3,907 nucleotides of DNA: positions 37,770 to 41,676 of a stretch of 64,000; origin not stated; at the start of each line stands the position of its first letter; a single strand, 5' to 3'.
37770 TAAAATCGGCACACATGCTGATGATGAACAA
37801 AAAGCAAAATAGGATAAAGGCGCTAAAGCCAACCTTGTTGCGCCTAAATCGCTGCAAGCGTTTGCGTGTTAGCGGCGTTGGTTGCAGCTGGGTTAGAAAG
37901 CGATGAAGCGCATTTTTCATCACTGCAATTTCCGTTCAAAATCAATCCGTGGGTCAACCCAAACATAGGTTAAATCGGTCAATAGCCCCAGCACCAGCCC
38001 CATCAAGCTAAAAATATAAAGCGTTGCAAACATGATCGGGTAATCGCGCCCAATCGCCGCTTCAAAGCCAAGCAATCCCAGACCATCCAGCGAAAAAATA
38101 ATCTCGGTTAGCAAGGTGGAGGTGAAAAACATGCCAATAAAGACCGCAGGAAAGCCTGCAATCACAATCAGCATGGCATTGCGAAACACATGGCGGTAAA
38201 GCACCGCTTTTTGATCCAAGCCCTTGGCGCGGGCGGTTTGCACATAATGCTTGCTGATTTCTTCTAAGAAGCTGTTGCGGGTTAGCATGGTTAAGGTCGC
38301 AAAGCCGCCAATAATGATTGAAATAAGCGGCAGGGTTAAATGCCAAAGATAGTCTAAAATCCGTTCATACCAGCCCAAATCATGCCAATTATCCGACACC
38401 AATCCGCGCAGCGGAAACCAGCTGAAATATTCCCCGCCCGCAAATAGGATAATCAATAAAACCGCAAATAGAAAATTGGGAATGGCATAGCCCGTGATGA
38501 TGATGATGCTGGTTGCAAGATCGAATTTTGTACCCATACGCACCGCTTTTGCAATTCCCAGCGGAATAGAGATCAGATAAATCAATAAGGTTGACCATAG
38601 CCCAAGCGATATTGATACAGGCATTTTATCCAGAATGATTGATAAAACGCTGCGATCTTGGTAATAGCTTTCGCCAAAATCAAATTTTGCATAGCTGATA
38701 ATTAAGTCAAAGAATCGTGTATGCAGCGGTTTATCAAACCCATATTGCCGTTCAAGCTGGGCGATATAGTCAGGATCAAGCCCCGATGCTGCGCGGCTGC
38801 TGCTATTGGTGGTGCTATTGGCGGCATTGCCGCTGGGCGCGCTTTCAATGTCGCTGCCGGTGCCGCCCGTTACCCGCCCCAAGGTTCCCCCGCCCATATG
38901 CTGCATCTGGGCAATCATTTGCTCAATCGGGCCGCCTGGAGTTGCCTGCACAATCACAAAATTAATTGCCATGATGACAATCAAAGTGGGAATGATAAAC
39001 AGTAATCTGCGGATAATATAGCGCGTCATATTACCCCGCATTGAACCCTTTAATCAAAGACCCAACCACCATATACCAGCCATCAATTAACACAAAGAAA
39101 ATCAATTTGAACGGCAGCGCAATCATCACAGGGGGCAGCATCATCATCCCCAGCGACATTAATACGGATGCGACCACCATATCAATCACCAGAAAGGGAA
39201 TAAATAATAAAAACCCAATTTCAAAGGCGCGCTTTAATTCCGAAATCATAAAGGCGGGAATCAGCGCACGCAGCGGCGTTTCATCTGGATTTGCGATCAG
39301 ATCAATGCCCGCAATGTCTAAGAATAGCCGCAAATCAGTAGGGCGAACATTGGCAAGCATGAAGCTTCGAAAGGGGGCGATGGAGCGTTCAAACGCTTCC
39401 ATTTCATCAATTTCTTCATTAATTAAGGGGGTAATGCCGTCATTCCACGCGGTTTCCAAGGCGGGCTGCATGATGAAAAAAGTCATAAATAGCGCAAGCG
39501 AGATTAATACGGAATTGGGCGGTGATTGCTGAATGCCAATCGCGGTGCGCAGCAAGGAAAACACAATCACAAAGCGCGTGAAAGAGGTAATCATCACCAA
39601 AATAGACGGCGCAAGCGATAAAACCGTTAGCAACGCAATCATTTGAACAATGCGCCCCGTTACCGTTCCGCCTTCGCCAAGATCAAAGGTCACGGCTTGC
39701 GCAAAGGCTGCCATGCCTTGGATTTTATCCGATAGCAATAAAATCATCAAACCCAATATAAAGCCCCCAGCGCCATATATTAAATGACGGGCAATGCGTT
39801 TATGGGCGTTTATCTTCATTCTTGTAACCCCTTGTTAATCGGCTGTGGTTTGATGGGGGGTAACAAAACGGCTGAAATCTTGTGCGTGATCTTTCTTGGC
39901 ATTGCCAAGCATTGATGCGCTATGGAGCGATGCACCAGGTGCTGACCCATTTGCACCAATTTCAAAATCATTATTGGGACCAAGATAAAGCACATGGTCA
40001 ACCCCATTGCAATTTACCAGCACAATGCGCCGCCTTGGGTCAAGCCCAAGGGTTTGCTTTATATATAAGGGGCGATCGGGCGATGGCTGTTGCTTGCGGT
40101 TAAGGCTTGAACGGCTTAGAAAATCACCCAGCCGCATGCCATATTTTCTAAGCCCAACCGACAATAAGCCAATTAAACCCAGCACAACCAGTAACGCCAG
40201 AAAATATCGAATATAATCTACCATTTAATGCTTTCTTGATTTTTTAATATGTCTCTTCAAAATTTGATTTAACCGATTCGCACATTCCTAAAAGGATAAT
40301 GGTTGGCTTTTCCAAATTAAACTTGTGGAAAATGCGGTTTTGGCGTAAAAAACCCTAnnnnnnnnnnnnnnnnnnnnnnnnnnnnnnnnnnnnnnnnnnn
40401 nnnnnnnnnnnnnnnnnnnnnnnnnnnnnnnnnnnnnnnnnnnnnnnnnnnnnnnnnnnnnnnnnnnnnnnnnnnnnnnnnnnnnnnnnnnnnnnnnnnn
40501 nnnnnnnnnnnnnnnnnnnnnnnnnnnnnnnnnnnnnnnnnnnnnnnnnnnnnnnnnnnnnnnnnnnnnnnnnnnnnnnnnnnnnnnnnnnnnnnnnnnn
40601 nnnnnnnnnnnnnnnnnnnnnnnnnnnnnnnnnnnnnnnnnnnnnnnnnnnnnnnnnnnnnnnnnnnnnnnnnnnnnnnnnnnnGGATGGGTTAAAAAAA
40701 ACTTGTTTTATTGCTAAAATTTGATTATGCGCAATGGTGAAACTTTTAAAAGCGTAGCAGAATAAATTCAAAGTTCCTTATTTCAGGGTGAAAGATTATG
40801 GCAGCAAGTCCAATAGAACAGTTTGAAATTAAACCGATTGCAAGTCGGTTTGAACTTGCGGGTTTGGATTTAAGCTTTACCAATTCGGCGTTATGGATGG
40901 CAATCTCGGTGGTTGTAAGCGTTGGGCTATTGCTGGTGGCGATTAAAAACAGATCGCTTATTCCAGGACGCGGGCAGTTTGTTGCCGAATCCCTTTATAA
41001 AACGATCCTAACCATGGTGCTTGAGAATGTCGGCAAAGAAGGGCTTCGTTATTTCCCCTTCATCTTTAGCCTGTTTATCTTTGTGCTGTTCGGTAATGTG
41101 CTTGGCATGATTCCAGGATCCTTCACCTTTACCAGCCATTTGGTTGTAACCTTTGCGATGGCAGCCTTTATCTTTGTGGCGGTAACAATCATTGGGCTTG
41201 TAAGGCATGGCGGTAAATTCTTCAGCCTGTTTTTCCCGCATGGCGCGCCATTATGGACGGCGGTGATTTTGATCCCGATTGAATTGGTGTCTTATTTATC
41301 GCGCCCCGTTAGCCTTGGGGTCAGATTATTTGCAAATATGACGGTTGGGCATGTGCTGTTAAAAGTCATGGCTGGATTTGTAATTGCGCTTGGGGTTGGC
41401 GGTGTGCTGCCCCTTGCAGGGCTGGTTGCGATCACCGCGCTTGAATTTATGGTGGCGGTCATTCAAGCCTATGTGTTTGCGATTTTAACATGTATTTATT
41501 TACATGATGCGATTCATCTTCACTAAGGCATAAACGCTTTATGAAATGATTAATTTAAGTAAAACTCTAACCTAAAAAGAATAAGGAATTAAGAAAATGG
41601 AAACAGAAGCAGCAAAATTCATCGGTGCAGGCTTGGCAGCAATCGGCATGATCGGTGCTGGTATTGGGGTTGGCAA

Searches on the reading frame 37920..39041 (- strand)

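Call 71: search_protein_families(library=pfam, proteins=[window:37920-39041:-], max_evalue=0.00001)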
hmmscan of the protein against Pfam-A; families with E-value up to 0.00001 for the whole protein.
window:37920-39041:- (373 aa): 2 families
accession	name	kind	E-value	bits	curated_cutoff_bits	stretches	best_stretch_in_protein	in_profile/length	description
PF00528.27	BPD_transp_1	-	1.5e-33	116.5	26.4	1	159-366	2-182/184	Binding-protein-dependent transport system inner membrane component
PF19300.4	BPD_transp_1_N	-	1.6e-07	31.9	23.8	0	89-146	44-113/114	Binding-prot-dependent transport system membrane comp, N-term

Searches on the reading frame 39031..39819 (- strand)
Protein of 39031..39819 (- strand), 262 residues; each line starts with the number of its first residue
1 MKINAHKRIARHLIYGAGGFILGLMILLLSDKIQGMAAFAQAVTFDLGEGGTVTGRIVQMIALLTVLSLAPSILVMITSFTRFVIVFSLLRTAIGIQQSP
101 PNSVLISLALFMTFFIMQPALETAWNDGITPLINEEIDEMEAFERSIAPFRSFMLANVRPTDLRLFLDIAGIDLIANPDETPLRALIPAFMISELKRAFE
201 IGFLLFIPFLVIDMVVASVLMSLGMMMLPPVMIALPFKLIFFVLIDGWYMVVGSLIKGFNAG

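Call 71: search_protein_families(library=pfam, proteins=[window:39031-39819:-], max_evalue=0.00001)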
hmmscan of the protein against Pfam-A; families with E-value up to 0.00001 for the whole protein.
window:39031-39819:- (262 aa): 1 family
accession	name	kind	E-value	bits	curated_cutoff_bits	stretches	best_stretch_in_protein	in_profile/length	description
PF00813.25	FliP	-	2.2e-79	266.3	26.9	1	63-255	1-191/191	FliP family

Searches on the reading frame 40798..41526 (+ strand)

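Call 71: search_protein_families(library=pfam, proteins=[window:40798-41526:+], max_evalue=0.00001)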
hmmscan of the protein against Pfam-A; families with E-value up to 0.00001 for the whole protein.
window:40798-41526:+ (242 aa): 1 family
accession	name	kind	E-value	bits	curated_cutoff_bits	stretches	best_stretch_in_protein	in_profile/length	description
PF00119.25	ATP-synt_A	-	3.1e-59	200.9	33.9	1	32-235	2-216/217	ATP synthase A chain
